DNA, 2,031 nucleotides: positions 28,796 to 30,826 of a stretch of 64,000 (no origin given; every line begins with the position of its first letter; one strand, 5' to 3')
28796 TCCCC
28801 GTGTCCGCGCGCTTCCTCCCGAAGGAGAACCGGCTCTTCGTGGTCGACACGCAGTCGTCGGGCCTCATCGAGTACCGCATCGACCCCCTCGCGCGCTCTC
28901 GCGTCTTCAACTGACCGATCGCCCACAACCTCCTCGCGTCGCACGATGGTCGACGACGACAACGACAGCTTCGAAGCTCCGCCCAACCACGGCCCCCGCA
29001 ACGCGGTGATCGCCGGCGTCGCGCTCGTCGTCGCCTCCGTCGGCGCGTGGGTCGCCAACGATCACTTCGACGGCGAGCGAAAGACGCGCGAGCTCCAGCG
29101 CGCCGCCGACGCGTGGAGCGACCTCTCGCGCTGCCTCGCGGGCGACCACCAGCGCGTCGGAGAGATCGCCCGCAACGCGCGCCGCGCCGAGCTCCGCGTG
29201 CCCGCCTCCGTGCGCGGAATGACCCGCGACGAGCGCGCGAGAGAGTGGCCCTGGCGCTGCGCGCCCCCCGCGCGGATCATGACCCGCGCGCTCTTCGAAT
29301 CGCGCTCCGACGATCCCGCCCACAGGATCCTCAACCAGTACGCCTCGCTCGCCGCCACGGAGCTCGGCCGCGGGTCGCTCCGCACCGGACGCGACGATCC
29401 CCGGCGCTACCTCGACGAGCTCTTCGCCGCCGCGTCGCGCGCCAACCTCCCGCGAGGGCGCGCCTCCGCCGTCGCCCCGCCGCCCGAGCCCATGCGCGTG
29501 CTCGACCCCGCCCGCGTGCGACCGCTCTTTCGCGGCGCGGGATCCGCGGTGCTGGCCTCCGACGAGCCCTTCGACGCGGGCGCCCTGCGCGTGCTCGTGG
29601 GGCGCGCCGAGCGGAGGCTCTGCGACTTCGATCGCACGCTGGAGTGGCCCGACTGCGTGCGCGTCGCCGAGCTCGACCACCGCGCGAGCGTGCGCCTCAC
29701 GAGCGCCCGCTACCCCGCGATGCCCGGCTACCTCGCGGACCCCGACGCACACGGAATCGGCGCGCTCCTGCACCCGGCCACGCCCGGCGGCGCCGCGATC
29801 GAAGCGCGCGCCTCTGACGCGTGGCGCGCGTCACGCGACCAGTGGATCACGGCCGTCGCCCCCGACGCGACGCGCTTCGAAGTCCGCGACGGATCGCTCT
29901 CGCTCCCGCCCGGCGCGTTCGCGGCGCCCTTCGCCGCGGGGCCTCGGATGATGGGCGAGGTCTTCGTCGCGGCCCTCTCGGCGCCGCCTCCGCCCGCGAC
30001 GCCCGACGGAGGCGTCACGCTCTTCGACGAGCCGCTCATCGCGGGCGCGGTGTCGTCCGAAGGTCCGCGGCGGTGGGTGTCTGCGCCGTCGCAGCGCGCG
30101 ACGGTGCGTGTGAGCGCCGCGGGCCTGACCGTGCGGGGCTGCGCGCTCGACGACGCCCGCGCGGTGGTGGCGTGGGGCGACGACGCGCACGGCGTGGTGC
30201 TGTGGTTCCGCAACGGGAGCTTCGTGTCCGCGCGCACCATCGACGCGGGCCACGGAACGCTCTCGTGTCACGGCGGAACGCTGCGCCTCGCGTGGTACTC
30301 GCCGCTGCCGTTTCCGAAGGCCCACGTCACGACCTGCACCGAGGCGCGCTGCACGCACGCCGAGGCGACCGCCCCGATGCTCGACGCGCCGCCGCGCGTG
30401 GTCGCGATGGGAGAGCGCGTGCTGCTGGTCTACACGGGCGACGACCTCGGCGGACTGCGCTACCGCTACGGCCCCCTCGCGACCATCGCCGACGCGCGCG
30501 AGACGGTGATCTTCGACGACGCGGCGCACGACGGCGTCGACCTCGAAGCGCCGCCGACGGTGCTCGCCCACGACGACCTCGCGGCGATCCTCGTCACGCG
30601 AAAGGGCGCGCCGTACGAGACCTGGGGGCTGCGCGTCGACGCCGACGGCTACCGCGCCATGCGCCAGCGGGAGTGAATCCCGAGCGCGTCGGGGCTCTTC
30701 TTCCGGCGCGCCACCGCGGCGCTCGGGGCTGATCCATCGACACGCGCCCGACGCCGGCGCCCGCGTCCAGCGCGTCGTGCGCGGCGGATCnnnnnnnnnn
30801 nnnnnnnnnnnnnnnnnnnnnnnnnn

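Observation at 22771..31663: Co-directional cluster: zinc-ribbon/PEGA Ser/Thr kinase, two paralogous propeller lipoproteins, a membrane protein and a ferritin-like protein, ending in fusion A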

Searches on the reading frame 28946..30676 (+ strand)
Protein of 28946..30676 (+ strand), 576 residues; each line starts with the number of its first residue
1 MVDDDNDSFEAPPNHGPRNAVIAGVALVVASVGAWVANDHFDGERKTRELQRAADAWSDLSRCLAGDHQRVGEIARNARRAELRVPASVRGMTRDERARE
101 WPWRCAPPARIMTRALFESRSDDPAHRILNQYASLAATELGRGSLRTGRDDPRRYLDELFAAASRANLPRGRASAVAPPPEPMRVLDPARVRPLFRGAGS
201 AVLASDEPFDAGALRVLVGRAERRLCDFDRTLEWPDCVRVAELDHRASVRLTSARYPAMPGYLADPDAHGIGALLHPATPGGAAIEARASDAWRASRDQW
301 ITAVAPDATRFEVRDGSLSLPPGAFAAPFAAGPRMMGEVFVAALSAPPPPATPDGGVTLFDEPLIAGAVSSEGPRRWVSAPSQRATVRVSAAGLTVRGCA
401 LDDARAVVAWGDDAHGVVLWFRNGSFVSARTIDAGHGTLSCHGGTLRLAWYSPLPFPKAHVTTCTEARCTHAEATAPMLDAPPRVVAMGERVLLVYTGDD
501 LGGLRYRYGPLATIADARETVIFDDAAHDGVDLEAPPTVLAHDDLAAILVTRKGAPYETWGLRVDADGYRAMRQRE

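Call 9: search_protein_families(library=pfam, proteins=[window:28946-30676:+], max_evalue=1)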
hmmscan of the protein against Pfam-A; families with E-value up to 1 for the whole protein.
window:28946-30676:+ (576 aa): 1 family
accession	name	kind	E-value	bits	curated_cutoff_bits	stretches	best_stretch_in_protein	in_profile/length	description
PF13190.11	PDGLE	-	0.078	13.2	27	1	21-70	6-56/102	PDGLE domain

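Call 10: search_protein_families(library=ncbifam, proteins=[window:28946-30676:+], max_evalue=1)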
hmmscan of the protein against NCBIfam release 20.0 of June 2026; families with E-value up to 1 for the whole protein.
window:28946-30676:+ (576 aa): 0 families

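Call 23: find_homologous_proteins(query=window:28946-30676:+, max_evalue=0.001)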
Query window:28946-30676:+ (576 aa): 14 proteins with E <= 0.001 among 8000 candidates.
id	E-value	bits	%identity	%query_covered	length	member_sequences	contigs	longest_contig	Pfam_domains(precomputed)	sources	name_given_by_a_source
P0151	0.0e+0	1240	95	100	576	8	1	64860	-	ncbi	-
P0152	0.0e+0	1141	88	99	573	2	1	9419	-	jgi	jgi:hypothetical protein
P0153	5.3e-276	935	73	100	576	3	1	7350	-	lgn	-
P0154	2.4e-216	738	61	99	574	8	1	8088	-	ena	-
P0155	2.8e-173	596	50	98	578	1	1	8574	-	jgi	jgi:hypothetical protein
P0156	8.9e-170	584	51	100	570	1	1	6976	-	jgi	jgi:hypothetical protein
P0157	1.0e-162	561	51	99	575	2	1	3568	-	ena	-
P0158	4.6e-158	546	49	100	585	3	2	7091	-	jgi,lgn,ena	-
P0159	1.7e-157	544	49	100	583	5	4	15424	-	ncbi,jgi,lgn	jgi:hypothetical protein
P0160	2.4e-156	540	49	100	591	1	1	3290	-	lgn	-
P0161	7.5e-153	528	49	99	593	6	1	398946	-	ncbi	ncbi:MAG: hypothetical protein U0324_15650 [Polyangiales bacterium]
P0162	8.9e-153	528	49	100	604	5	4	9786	-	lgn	-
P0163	1.3e-110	389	43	99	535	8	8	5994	-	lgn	-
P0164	8.1e-64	234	66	31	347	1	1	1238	-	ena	-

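Call 44: predict_structure(alignment_id=A3)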
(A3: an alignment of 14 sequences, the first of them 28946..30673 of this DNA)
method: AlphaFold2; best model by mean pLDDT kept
length: 576 residues; sequences in the alignment: 14
mean_pLDDT: 83.3   pTM: 0.69
mean pLDDT of the five models: 83.3, 82.5, 82.4, 80.6, 79.6
residues with pLDDT >= 90: 236; 70-90: 251; 50-70: 73; < 50: 16
segments of 3 or more residues with pLDDT < 50: 1-11
pLDDT, mean of each block of 10 residues (from residue 1): 41 58 76 81 90 94 77 56 54 77 88 94 91 88 62 71 89 84 60 73 84 87 88 88 92 92 92 94 93 90 86 88 83 92 83 66 93 87 90 82 91 90 93 90 91 90 95 89 91 89 89 87 70 86 91 82 86 74
secondary structure, 60 per line:
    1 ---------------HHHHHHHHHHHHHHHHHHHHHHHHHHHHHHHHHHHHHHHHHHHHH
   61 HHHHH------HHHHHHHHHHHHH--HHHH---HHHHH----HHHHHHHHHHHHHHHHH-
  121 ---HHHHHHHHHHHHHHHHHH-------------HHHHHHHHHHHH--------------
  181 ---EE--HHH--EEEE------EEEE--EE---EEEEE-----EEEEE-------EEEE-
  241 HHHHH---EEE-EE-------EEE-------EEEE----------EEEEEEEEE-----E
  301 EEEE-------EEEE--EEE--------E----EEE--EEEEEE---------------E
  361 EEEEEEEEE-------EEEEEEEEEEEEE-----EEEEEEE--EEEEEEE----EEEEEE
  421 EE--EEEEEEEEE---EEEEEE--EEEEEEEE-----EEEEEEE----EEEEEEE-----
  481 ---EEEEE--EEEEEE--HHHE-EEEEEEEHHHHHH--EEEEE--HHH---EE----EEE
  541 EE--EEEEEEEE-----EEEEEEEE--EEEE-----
elements in order: H16-65 H72-84 H87-90 H94-98 H103-119 H124-141 H155-166 E193-196 E203-206 E214-218 E224-228 E236-239 H241-245 E249-251 E262-264 E272-275 E286-294 E300-304 E312-315 E318-320 E334-336 E339-344 E360-369 E377-389 E395-401 E404-410 E415-422 E425-433 E437-442 E445-452 E458-464 E469-475 E484-488 E491-496 E504-510 H511-516 E519-523 E538-542 E545-552 E558-565 E568-571

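Call 74: find_encoding_contigs(protein=P0161, flank=8000, max_places=2)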
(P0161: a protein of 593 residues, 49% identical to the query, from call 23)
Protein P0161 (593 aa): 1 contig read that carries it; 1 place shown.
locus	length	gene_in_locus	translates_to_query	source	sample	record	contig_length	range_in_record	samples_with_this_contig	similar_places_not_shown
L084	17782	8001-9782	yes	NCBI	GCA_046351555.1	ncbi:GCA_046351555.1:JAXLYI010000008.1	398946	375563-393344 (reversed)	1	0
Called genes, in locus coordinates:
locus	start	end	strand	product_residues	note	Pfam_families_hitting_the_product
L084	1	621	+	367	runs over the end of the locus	-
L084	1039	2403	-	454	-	PF00753:Lactamase_B, PF12706:Lactamase_B_2, PF10996:Beta-Casp, PF07521:RMMBL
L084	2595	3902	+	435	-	PF12483:GIDE (weak)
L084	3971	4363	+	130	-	-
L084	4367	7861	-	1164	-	PF11617:Cu-binding_MopE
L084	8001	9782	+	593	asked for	-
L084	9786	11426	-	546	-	PF00135:COesterase, PF20434:BD-FAE, PF07859:Abhydrolase_3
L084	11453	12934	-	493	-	PF13371:TPR_9 (faint), PF13424:TPR_12 (faint), PF00515:TPR_1 (faint), PF07719:TPR_2 (faint), PF13181:TPR_8 (faint), PF13620:CarboxypepD_reg (faint), PF13432:TPR_16 (weak), PF08308:PEGA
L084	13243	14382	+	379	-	-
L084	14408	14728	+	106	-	-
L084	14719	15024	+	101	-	-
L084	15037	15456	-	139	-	-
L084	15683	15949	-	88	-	-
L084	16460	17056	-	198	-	-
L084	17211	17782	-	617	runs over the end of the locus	PF16697:Yop-YscD_cpl, PF00498:FHA, PF00158:Sigma54_activat, PF14532:Sigma54_activ_2, PF07728:AAA_5, PF25601:AAA_lid_14, PF02954:HTH_8 (weak)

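Call 75: find_encoding_contigs(protein=P0159, flank=8000, max_places=3)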
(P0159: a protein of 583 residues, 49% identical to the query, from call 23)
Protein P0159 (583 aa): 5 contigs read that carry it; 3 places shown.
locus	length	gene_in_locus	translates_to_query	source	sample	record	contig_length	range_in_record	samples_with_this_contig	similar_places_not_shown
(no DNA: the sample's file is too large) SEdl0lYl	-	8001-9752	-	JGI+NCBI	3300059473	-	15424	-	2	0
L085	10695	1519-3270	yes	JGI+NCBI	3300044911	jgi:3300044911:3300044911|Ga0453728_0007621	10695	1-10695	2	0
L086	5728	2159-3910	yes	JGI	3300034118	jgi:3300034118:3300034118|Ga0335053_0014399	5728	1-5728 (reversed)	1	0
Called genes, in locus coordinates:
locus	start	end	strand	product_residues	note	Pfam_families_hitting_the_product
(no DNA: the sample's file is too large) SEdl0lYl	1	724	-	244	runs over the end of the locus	-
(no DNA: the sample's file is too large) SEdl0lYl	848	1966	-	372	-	PF05593:RHS_repeat (faint), PF25023:TEN_YD-shell (faint)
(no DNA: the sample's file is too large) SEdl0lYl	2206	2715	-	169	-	PF01583:APS_kinase, PF08433:KTI12 (weak), PF13191:AAA_16 (weak), PF13671:AAA_33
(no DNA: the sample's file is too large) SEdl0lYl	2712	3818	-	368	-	PF01636:APH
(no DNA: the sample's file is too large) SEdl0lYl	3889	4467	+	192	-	PF04238:DUF420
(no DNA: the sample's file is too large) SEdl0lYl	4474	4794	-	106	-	-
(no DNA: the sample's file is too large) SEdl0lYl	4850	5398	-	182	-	-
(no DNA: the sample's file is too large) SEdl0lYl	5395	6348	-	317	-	-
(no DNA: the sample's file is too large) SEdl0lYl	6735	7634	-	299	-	-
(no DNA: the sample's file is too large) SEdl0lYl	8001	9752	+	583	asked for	-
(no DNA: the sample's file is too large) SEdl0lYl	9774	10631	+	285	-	PF00583:Acetyltransf_1 (weak)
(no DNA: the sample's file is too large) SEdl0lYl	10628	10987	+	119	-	-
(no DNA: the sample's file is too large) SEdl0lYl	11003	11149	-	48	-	?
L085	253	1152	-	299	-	-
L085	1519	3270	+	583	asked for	-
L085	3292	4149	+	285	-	PF00583:Acetyltransf_1 (weak)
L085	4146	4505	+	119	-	-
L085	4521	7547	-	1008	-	PF00526:Dicty_CTDC (weak), PF11617:Cu-binding_MopE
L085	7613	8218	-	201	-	PF05685:Uma2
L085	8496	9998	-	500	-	-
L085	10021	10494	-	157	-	-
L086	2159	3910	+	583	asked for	-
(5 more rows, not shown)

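Call 79: search_protein_families(library=pfam, proteins=[L084:4367-7861:-, L085:253-1152:-, L085:3292-4149:+], max_evalue=0.1)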
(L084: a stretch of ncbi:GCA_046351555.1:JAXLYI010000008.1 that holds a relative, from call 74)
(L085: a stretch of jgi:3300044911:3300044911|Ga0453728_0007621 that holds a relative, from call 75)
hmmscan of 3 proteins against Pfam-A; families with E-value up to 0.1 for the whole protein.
L084:4367-7861:- (1164 aa): 1 family
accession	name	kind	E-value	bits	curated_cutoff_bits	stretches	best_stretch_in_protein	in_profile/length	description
PF11617.13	Cu-binding_MopE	-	6.2e-49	164.3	27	13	211-241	1-30/30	Putative metal-binding motif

L085:253-1152:- (299 aa): 0 families

L085:3292-4149:+ (285 aa): 3 families
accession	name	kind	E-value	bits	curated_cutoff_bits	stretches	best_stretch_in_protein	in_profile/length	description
PF00583.31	Acetyltransf_1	-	4.4e-07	30.6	20.7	1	174-258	30-115/116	Acetyltransferase (GNAT) family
PF08445.16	FR47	-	0.021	15.2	22.1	1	201-268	21-85/86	FR47-like protein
PF13508.13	Acetyltransf_7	-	0.023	15.5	27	1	186-258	12-81/84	Acetyltransferase (GNAT) domain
